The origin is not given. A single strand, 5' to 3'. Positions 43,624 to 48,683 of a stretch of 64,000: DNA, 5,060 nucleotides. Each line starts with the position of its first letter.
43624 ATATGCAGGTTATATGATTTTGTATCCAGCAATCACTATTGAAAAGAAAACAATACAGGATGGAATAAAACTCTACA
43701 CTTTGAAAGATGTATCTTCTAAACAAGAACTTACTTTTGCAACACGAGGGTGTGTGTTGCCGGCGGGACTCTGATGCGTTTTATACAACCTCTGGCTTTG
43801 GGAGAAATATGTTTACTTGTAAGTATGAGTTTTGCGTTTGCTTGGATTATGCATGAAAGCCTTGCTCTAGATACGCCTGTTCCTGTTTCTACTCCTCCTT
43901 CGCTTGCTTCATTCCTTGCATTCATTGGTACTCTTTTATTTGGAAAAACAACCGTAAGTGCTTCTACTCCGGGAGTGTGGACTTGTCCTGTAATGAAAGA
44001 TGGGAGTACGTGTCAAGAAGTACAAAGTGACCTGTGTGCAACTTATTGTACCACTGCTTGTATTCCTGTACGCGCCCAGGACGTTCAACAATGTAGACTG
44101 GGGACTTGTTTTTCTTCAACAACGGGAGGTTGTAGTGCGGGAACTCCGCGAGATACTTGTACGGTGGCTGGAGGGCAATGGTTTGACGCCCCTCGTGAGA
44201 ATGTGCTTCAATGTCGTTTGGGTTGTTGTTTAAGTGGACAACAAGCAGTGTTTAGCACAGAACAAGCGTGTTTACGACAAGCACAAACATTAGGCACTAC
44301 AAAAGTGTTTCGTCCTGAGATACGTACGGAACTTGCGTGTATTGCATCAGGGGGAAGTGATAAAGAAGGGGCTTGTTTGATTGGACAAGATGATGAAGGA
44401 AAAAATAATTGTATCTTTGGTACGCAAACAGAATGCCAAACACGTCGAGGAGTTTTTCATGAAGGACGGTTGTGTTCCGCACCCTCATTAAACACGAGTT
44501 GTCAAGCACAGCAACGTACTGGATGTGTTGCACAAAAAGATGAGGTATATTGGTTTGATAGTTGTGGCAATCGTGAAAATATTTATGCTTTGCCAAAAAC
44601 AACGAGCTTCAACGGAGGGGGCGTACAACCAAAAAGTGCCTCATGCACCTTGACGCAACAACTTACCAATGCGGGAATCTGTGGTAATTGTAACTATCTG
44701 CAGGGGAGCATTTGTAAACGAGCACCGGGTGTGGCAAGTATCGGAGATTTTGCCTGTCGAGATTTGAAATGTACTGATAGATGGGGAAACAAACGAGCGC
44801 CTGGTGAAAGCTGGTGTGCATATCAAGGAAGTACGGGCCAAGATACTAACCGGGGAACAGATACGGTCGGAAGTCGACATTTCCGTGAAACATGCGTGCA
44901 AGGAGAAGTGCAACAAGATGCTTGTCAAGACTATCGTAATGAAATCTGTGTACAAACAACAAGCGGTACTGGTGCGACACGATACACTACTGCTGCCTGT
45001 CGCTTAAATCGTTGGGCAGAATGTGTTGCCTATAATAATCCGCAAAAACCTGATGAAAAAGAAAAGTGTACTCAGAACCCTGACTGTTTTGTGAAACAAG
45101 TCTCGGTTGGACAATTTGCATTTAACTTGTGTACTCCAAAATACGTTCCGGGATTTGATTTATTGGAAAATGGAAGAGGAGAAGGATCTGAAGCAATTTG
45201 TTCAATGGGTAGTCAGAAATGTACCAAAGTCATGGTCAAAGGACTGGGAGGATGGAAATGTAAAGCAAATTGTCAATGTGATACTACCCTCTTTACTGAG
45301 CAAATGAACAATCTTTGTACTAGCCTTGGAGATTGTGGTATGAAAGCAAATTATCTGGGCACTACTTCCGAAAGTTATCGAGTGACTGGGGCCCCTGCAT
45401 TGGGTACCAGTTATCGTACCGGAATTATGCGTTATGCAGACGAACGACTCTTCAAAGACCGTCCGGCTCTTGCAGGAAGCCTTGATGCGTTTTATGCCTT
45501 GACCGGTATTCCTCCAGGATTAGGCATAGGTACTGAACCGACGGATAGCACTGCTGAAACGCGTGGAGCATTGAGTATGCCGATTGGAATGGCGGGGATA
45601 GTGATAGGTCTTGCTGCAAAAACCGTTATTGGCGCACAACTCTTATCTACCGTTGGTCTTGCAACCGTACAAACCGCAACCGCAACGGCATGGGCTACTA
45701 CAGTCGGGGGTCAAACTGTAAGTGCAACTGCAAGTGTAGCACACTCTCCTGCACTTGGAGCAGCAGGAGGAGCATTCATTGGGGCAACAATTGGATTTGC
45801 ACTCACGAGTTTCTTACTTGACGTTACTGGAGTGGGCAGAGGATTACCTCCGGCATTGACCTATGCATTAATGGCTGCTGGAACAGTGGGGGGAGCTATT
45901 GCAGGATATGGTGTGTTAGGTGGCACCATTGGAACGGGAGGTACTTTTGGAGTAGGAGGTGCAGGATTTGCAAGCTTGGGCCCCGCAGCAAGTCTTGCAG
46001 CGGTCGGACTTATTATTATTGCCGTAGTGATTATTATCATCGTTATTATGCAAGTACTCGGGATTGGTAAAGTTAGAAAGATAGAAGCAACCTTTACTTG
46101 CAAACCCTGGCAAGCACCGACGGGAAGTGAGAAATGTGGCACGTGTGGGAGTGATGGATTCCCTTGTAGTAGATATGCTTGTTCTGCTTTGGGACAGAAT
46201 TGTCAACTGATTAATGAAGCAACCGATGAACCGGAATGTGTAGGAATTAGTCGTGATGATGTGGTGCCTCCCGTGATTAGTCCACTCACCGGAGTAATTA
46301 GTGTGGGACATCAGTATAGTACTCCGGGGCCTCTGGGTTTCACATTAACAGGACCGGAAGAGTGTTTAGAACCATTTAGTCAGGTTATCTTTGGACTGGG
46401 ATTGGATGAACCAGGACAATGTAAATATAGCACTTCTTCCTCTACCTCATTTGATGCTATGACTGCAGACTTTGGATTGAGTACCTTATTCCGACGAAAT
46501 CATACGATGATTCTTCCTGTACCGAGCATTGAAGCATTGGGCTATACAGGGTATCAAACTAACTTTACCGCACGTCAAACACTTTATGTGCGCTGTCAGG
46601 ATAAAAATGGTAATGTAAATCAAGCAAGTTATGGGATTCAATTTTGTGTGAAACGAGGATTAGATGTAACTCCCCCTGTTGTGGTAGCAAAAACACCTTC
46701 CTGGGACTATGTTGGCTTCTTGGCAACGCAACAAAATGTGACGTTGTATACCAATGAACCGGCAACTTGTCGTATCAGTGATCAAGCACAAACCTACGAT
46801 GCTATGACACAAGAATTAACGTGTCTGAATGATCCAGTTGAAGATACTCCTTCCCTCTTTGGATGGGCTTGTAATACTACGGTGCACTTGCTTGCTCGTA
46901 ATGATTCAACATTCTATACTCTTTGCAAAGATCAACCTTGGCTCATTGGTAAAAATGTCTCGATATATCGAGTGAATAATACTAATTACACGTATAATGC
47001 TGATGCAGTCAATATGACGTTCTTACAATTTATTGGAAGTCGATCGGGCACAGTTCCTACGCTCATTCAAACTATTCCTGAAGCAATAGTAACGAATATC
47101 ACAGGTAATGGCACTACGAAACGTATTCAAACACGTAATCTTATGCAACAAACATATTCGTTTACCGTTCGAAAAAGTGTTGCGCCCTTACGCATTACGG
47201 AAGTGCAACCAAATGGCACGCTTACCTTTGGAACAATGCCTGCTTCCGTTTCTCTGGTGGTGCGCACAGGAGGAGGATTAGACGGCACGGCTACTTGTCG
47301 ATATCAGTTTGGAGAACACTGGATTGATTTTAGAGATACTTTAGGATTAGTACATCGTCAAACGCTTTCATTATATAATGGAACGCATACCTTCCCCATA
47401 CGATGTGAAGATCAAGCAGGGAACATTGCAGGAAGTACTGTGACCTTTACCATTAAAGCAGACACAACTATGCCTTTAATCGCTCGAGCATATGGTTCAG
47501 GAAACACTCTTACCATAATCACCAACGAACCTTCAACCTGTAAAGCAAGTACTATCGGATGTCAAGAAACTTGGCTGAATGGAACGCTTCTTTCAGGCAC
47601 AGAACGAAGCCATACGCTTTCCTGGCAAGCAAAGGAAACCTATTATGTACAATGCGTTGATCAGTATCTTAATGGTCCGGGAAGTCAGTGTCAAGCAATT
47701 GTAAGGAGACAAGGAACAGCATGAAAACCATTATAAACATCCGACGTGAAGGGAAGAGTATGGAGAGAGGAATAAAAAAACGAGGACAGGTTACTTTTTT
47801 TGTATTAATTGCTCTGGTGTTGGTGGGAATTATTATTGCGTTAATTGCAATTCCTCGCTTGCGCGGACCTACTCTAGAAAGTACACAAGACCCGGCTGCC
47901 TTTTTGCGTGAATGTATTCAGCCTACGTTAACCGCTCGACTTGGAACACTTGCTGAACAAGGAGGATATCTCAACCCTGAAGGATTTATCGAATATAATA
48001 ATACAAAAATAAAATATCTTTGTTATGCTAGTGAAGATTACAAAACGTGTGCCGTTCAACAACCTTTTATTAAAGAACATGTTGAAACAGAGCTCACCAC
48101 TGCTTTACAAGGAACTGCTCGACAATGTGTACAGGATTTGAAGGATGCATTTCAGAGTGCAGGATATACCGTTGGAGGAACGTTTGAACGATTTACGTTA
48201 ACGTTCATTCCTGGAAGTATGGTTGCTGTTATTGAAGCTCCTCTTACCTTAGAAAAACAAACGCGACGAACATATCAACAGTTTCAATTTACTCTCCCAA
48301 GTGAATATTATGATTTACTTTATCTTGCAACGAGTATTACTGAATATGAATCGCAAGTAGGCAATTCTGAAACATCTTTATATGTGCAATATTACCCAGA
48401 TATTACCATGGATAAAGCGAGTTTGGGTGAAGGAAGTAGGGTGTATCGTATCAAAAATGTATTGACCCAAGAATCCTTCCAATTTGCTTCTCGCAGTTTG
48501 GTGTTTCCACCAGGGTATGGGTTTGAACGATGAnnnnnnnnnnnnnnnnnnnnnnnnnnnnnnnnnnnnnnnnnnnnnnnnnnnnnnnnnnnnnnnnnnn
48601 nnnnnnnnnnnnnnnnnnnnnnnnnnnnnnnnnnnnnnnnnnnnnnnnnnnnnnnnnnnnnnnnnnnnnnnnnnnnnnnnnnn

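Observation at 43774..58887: Fusion/fission: the 1316-aa protein equals the 489-aa secreted Cys-rich protein plus the 740-aa membrane/Ig-like protein encoded 6.7 kb further on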

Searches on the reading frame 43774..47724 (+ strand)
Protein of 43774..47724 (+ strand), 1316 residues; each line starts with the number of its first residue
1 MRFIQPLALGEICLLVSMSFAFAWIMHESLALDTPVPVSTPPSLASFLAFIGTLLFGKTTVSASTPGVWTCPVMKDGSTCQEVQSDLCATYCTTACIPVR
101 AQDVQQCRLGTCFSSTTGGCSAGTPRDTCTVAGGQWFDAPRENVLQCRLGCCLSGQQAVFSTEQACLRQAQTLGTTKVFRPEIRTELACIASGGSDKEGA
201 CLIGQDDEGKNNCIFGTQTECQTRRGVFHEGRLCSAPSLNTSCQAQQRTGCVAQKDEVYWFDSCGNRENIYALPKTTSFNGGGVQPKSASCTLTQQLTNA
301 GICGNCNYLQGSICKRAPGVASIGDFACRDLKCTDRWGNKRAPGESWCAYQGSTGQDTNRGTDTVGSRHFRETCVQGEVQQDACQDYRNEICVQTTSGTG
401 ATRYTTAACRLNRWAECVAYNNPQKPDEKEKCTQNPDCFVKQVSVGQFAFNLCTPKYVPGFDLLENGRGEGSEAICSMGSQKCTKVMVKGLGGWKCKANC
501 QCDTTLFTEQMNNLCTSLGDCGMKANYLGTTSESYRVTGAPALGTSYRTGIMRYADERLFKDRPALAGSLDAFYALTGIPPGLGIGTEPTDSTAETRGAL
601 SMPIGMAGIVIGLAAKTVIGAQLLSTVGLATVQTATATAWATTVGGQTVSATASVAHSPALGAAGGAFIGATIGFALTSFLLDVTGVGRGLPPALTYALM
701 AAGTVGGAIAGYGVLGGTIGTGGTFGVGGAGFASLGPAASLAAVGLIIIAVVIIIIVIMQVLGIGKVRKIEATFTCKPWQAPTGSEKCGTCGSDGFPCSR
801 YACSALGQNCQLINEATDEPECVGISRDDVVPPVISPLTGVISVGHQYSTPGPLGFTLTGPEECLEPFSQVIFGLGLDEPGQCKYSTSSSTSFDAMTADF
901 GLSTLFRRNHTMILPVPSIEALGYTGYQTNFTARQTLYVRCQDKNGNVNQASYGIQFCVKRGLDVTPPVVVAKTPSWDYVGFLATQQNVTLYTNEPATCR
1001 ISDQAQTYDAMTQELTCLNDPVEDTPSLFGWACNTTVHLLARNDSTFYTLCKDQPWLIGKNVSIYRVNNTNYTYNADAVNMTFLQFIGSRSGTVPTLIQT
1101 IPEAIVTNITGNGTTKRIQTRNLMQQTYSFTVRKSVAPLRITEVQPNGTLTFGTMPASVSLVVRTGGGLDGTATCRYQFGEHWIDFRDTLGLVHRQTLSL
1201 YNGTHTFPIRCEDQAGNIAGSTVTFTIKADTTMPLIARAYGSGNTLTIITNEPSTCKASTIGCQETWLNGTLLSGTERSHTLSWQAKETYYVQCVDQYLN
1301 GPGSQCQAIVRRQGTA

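Call 10: search_protein_families(library=pfam, proteins=[window:43774-47724:+], max_evalue=0.1)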
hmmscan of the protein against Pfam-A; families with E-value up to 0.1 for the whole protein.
window:43774-47724:+ (1316 aa): 1 family
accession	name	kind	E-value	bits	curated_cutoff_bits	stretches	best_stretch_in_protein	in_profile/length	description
PF19077.6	Big_13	-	0.0015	19.4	27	1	1199-1227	71-100/102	Bacterial Ig-like domain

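Call 15: find_homologous_proteins(query=window:43774-47724:+, max_evalue=0.00001)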
Query window:43774-47724:+ (1316 aa): 290 proteins with E <= 0.00001 among 7579 candidates; the best 120 are listed.
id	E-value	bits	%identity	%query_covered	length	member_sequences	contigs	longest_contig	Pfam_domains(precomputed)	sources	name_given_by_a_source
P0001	0.0e+0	3053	100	100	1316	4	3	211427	-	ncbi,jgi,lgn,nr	ncbi:hypothetical protein FJZ22_00735 [Candidatus Pacearchaeota archaeon]|nr:hypothetical protein [C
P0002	0.0e+0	2390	78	100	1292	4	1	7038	-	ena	-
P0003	0.0e+0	1589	72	71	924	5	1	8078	-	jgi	jgi:hypothetical protein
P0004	0.0e+0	1439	51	99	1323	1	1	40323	-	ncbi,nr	ncbi:hypothetical protein HYZ97_04270 [Candidatus Pacearchaeota archaeon]|nr:hypothetical protein [C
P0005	0.0e+0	1298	46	100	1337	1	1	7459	-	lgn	-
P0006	0.0e+0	1210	46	42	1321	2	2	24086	-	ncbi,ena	ncbi:MAG: hypothetical protein AABW80_03360 [Nanoarchaeota archaeon]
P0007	0.0e+0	1209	44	95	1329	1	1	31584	-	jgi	-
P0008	0.0e+0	1132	42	99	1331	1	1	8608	-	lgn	-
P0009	0.0e+0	1122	42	99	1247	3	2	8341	-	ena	-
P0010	0.0e+0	1122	44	99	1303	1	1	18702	-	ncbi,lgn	-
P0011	0.0e+0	1121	42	96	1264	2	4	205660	-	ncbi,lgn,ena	-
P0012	0.0e+0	1107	41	99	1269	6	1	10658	-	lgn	-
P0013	0.0e+0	1084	42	99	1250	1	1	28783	-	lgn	-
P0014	0.0e+0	1079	40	99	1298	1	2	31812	-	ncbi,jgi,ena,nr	ncbi:hypothetical protein COU54_05455 [Candidatus Pacearchaeota archaeon CG10_big_fil_rev_8_21_14_0_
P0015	0.0e+0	1076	42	99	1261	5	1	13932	-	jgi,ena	-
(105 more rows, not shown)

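Call 28: search_protein_families(library=ncbifam, proteins=[window:43774-47724:+], max_evalue=0.1)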
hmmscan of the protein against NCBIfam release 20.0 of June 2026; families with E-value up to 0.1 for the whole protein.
window:43774-47724:+ (1316 aa): 0 families

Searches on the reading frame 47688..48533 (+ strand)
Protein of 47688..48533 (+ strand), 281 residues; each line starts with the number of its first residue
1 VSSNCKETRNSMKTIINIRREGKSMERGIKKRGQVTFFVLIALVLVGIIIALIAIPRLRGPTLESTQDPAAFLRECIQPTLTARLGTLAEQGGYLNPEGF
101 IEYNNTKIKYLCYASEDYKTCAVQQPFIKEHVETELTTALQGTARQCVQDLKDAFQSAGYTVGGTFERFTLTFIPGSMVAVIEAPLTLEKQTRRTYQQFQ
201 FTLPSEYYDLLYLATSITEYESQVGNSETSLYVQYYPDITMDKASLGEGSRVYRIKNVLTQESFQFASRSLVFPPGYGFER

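Call 10: search_protein_families(library=pfam, proteins=[window:47688-48533:+], max_evalue=0.1)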
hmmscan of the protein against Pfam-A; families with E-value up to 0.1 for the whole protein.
window:47688-48533:+ (281 aa): 0 families

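Call 28: search_protein_families(library=ncbifam, proteins=[window:47688-48533:+], max_evalue=0.1)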
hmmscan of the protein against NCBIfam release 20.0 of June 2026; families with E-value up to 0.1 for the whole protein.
window:47688-48533:+ (281 aa): 0 families

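Call 60: search_solved_structures(query=A4, max_evalue=5)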
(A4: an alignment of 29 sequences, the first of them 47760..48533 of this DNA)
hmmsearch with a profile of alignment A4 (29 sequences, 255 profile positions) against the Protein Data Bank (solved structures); distinct sequences matched with E-value up to 5: 2.
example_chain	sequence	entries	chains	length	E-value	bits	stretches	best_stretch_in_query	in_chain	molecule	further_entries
1mjh_A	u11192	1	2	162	0.58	12.6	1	106-140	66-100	PROTEIN (ATP-BINDING DOMAIN OF PROTEIN MJ0577)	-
9v96_A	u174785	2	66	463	1.3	11.4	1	3-45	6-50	Flagellin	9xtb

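Call 61: search_protein_families(library=pfam, alignment_id=A4, max_evalue=0.1)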
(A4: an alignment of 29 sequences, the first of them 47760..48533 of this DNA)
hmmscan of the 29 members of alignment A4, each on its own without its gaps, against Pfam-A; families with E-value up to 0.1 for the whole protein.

A. member 1, window:47760-48533:+ (257 aa): 0 families

B. families by the number of members that match (of 29 scanned): 16 families
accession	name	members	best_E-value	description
PF12911.12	OppC_N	2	0.036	N-terminal TM domain of oligopeptide transport permease C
PF14899.11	DUF4492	1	0.0029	Domain of unknown function (DUF4492)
PF12051.14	DUF3533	1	0.0055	Protein of unknown function (DUF3533)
PF20462.4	DUF6715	1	0.0059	Domain of unknown function (DUF6715)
PF05046.19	Img2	1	0.025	Mitochondrial large subunit ribosomal protein (Img2)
PF02913.24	FAD-oxidase_C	1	0.032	FAD linked oxidases, C-terminal domain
PF04843.18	Herpes_teg_N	1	0.033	Herpesvirus tegument protein, N-terminal conserved region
PF14022.11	DUF4238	1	0.034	Protein of unknown function (DUF4238)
PF07261.16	DnaB_2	1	0.044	Replication initiation and membrane attachment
PF17288.8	Terminase_3C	1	0.05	Terminase RNAseH like domain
PF00003.28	7tm_3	1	0.07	7 transmembrane sweet-taste receptor of 3 GCPR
PF06594.17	HCBP_related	1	0.087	Haemolysin-type calcium binding protein related domain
PF19847.4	DUF6322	1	0.088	Family of unknown function (DUF6322)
PF23529.1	Microp_apicomplexa_16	1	0.096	Apicomplexa microprotein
PF14035.11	YlzJ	1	0.097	YlzJ-like protein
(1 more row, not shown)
